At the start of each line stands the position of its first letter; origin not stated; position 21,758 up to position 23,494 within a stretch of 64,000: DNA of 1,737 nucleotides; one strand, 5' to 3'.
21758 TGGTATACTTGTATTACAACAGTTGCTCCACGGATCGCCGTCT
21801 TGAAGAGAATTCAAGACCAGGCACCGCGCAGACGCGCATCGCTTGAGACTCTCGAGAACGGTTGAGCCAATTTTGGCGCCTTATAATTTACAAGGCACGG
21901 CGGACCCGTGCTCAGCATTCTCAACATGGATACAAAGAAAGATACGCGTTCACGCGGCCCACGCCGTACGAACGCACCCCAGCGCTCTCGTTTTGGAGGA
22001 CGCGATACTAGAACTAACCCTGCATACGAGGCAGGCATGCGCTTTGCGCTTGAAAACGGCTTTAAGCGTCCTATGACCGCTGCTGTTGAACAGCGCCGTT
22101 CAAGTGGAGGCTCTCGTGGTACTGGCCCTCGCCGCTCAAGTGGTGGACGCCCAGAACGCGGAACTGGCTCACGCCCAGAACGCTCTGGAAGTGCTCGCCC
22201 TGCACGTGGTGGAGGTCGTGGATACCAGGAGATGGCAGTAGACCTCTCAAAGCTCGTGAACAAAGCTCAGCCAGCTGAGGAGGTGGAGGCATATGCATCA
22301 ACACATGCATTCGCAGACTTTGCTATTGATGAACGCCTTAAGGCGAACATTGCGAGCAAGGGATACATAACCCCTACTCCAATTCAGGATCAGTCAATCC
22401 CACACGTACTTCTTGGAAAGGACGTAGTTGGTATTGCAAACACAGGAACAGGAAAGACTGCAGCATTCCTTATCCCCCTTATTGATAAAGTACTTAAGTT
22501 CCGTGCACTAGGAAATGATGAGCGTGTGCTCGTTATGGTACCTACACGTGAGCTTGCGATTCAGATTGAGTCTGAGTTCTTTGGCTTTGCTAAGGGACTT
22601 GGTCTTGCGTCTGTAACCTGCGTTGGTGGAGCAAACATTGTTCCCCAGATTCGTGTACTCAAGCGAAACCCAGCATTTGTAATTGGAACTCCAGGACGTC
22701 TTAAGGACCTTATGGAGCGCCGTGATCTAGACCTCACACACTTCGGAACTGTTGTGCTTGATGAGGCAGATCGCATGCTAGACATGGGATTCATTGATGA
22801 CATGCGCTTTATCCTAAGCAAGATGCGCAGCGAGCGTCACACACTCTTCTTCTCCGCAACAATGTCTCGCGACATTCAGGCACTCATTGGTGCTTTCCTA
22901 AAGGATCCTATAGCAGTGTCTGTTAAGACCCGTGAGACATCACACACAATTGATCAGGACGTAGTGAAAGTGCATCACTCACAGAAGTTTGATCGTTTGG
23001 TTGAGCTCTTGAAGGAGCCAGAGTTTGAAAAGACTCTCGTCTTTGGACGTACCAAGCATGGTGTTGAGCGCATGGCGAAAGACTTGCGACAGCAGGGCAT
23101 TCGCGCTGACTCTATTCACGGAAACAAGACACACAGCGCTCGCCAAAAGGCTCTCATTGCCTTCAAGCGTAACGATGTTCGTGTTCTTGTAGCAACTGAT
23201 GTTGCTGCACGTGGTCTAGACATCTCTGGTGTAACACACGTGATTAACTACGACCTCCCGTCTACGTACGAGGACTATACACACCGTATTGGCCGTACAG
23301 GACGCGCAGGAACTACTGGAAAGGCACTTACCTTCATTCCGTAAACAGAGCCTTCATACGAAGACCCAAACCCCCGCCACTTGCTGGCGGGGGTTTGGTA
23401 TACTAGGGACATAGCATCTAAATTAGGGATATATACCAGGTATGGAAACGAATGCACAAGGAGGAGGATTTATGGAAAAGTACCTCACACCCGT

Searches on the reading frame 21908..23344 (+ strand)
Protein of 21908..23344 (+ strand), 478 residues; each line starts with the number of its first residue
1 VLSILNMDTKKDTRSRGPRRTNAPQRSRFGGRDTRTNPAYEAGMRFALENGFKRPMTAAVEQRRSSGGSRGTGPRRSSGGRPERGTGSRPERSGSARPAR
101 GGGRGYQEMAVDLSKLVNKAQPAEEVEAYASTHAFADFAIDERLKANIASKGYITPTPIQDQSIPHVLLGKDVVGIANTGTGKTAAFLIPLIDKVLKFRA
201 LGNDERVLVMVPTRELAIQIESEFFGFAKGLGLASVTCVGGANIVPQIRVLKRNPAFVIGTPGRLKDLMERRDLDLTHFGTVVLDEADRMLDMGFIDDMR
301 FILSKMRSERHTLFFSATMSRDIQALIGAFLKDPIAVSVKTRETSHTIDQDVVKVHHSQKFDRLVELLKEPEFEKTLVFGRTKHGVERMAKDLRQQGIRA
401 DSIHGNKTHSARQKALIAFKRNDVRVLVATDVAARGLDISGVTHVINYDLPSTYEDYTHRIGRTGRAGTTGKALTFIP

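Call 73: search_protein_families(library=pfam, proteins=[window:21908-23344:+], max_evalue=0.001)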
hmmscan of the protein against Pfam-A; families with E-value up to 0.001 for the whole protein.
window:21908-23344:+ (478 aa): 3 families
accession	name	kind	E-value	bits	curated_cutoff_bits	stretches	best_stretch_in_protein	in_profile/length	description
PF00270.35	DEAD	-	2.4e-46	157.9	26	1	157-325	1-166/167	DEAD/DEAH box helicase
PF00271.37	Helicase_C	-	2.8e-32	111.7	23.5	1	359-468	1-110/110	Helicase conserved C-terminal domain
PF04851.21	ResIII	-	9.2e-08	32.6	22.5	1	176-321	29-164/164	Type III restriction enzyme, res subunit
